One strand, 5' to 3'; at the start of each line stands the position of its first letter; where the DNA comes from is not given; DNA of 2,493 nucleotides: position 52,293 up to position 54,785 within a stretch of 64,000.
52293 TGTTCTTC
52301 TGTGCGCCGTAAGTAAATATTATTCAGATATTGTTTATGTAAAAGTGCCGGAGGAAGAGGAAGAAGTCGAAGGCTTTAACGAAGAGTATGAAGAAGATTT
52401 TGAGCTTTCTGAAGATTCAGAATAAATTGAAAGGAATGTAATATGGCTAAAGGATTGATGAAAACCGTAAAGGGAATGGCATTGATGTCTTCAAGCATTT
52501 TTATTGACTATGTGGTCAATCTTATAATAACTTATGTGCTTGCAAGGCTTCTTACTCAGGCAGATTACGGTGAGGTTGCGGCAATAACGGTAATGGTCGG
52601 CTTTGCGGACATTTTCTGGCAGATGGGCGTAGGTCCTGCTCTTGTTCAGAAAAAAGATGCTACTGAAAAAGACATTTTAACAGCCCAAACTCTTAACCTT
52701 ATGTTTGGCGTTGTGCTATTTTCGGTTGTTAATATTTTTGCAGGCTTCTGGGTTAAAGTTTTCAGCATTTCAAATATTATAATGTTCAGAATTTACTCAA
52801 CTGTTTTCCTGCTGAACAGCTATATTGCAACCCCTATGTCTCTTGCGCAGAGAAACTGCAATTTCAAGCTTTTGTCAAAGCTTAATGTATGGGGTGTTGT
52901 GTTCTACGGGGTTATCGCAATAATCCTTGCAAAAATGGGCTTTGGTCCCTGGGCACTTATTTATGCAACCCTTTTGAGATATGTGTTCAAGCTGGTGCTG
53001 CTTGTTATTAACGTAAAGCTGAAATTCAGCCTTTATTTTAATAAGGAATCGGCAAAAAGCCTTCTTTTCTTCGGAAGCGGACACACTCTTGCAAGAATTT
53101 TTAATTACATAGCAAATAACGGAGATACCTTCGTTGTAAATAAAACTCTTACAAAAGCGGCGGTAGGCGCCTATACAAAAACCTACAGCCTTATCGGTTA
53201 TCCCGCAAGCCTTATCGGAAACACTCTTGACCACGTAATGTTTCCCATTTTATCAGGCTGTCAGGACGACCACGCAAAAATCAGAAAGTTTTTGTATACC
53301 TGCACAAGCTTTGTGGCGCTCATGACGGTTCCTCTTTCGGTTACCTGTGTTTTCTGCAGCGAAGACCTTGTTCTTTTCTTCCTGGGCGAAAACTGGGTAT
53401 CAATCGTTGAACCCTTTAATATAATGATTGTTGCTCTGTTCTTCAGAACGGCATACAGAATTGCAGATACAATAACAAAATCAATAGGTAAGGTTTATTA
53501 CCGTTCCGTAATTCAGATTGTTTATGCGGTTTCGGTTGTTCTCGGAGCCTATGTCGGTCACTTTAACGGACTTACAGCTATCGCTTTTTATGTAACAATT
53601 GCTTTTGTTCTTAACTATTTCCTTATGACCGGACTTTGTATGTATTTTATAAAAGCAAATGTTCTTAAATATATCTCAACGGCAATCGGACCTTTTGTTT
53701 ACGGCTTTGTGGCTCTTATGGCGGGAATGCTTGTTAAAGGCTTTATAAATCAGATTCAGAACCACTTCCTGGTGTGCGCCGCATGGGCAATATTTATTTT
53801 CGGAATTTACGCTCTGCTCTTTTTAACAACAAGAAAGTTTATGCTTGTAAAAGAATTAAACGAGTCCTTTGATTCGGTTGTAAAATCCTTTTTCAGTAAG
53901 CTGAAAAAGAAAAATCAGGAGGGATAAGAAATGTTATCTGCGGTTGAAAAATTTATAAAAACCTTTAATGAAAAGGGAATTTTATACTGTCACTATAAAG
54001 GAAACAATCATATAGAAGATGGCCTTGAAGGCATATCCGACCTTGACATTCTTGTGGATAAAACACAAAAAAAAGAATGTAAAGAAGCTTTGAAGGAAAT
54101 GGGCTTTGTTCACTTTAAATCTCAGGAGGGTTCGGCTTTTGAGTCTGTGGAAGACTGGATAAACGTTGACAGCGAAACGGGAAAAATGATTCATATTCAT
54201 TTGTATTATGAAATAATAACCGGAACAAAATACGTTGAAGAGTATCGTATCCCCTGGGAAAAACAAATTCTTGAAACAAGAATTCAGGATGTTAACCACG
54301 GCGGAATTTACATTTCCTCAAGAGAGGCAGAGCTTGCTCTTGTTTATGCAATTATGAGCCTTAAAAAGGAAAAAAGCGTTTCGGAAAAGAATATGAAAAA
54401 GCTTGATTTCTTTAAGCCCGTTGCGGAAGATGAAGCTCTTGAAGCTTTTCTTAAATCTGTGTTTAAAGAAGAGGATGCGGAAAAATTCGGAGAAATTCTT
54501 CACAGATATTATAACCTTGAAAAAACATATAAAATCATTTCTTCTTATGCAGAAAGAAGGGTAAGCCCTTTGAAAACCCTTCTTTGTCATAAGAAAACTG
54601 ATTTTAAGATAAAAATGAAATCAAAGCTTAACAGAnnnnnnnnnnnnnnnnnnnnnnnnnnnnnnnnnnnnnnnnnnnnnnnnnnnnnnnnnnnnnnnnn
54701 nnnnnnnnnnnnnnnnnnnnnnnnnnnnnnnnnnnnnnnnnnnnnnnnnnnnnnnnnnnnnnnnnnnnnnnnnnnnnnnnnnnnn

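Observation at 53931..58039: Unusual precursor-activation module: NTase-fold/P-loop-kinase fusion, second P-loop kinase, GalK-like kinase and sugar-1-P nucleotidyltransferase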

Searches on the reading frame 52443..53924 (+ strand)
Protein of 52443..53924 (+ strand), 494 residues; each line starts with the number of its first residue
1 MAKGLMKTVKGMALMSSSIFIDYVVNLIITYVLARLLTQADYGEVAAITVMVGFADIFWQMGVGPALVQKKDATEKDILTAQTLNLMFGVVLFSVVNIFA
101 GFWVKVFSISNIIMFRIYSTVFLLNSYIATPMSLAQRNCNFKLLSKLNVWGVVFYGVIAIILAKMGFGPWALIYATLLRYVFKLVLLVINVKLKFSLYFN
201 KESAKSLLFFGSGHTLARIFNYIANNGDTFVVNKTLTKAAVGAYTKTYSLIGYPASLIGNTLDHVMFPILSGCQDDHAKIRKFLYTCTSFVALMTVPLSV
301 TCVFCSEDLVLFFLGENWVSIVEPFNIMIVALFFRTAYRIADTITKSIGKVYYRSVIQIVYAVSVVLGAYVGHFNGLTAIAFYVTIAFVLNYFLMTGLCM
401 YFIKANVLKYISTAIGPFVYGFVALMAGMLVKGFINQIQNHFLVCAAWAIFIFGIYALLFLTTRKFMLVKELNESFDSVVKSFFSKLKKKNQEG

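Call 3: search_protein_families(library=pfam, proteins=[window:52443-53924:+], max_evalue=0.1)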
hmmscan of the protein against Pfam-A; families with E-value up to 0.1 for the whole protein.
window:52443-53924:+ (494 aa): 2 families
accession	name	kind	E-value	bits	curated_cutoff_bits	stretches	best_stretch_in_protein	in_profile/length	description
PF13440.11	Polysacc_synt_3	-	4.2e-70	236.7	23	1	32-322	1-292/293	Polysaccharide biosynthesis protein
PF01943.22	Polysacc_synt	-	2.1e-22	80.3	28.2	1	9-271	2-271/274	Polysaccharide biosynthesis protein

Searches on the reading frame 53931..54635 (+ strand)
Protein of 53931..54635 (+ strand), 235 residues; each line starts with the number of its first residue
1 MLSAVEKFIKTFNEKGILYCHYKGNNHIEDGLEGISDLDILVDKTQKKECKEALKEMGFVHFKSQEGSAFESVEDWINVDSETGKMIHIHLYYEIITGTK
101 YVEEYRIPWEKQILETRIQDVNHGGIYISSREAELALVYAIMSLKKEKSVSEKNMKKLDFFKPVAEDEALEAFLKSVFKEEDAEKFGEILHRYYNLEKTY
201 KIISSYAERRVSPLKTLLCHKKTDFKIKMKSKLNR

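Call 48: search_solved_structures(query=A5, max_evalue=10, show_alignments=3)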
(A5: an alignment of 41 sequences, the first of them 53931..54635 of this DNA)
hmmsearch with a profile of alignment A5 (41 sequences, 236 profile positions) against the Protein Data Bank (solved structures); distinct sequences matched with E-value up to 10: 2.
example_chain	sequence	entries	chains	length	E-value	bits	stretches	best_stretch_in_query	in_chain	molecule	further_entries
3dxr_A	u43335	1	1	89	0.77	12.7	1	141-205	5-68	Mitochondrial import inner membrane translocase subunit TIM9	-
6lo8_E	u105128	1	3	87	0.82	12.7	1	141-205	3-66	Mitochondrial import inner membrane translocase subunit TIM9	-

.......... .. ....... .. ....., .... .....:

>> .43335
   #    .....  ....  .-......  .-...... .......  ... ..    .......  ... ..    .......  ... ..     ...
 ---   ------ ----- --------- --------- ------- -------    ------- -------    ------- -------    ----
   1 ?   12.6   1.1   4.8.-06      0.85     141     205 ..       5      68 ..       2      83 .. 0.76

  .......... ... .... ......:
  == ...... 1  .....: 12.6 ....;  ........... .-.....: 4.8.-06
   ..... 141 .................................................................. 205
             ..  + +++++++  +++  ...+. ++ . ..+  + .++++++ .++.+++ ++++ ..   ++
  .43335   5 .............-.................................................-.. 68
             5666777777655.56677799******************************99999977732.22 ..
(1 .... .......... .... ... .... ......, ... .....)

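Call 49: search_protein_families(library=pfam, alignment_id=A5, max_evalue=0.01)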
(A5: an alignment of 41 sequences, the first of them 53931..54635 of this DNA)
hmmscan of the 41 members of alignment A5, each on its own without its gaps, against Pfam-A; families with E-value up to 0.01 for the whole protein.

A. member 1, window:53931-54635:+ (235 aa): 1 family
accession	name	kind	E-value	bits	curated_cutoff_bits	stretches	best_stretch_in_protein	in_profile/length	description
PF14907.12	NTP_transf_5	-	2.3e-05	24.5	31.2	1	34-149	93-196/249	Uncharacterised nucleotidyltransferase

B. families by the number of members that match (of 41 scanned): 4 families
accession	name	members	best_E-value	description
PF14907.12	NTP_transf_5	15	1.2e-07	Uncharacterised nucleotidyltransferase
PF02223.23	Thymidylate_kin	1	0.00045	Thymidylate kinase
PF13238.12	AAA_18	1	0.00056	AAA domain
PF13521.12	AAA_28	1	0.0023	AAA domain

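Call 80: search_protein_representatives(protein=window:53931-54635:+)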
Query: 235 residues. Proteins with E-value up to 0.001 (for the whole library): 1575; up to 1e-10: 953; up to 1e-30: 18. The best 150 are listed.
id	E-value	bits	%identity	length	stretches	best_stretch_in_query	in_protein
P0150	2.1e-83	296.1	69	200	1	1-189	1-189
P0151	8.4e-46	173.1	33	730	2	5-210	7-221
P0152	2.1e-35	139.1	38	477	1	8-206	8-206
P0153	3.6e-35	138.4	46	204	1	1-147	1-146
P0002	5.8e-35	137.7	36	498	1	1-234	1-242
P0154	7.7e-35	137.3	40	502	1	1-172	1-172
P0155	1.4e-34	136.4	37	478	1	1-192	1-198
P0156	9.8e-34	133.7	41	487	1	8-188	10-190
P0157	1.5e-33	133.0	35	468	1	3-202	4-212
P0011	3.9e-33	131.7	37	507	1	7-189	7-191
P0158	7.9e-33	130.7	39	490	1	8-196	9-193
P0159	1.1e-32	130.3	44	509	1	6-167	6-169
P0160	1.5e-32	129.8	42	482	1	7-149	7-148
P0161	1.5e-32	129.8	34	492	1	1-213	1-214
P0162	2.0e-32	129.4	38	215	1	1-166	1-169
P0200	5.5e-27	111.6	34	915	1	1-208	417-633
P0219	4.8e-26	108.5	34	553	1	7-145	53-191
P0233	2.8e-25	106.0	36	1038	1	12-145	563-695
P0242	6.4e-25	104.8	35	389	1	4-146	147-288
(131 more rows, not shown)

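Call 81: search_protein_families(library=pfam, proteins=[P0151, P0200, P0233, P0242, P0219], max_evalue=0.001)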
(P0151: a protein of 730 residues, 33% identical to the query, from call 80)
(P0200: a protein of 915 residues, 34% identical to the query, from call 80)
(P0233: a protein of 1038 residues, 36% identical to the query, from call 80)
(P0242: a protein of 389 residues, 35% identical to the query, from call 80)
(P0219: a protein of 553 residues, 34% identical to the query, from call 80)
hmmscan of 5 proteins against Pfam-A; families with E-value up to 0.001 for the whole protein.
P0151 (730 aa): 1 family
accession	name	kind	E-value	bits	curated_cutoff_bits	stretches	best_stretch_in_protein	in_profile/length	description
PF14907.12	NTP_transf_5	-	6.8e-09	36.1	31.2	1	529-640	95-198/249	Uncharacterised nucleotidyltransferase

P0200 (915 aa): 1 family
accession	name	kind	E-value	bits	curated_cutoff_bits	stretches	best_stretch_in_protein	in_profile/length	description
PF04932.20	Wzy_C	-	1.4e-13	51.3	31.7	1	198-341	2-148/149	O-Antigen ligase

P0233 (1038 aa): 2 families
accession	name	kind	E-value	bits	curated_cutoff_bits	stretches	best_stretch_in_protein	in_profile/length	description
PF13440.11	Polysacc_synt_3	-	8.4e-75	252.2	23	1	61-353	1-292/293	Polysaccharide biosynthesis protein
PF01943.22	Polysacc_synt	-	6.2e-34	118.1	28.2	1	37-304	1-273/274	Polysaccharide biosynthesis protein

P0242 (389 aa): 0 families

P0219 (553 aa): 1 family
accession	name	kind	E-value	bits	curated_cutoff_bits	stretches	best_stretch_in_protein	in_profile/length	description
PF14907.12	NTP_transf_5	-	4.8e-06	26.8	31.2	1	74-160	87-162/249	Uncharacterised nucleotidyltransferase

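Call 83: list_cluster_members(proteins=[P0233, P0200, P0151])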
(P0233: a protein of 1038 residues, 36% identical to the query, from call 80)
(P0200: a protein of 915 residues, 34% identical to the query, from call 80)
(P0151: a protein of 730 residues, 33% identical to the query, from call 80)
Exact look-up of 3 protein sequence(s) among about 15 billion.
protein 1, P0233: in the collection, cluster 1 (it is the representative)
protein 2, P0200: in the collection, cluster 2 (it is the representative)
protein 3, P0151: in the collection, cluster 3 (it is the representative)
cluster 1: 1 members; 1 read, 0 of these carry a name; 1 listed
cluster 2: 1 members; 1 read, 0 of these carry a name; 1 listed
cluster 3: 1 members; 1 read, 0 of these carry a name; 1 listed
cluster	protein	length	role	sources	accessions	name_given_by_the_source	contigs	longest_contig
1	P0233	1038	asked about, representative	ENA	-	-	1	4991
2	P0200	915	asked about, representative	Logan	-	-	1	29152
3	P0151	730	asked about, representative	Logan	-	-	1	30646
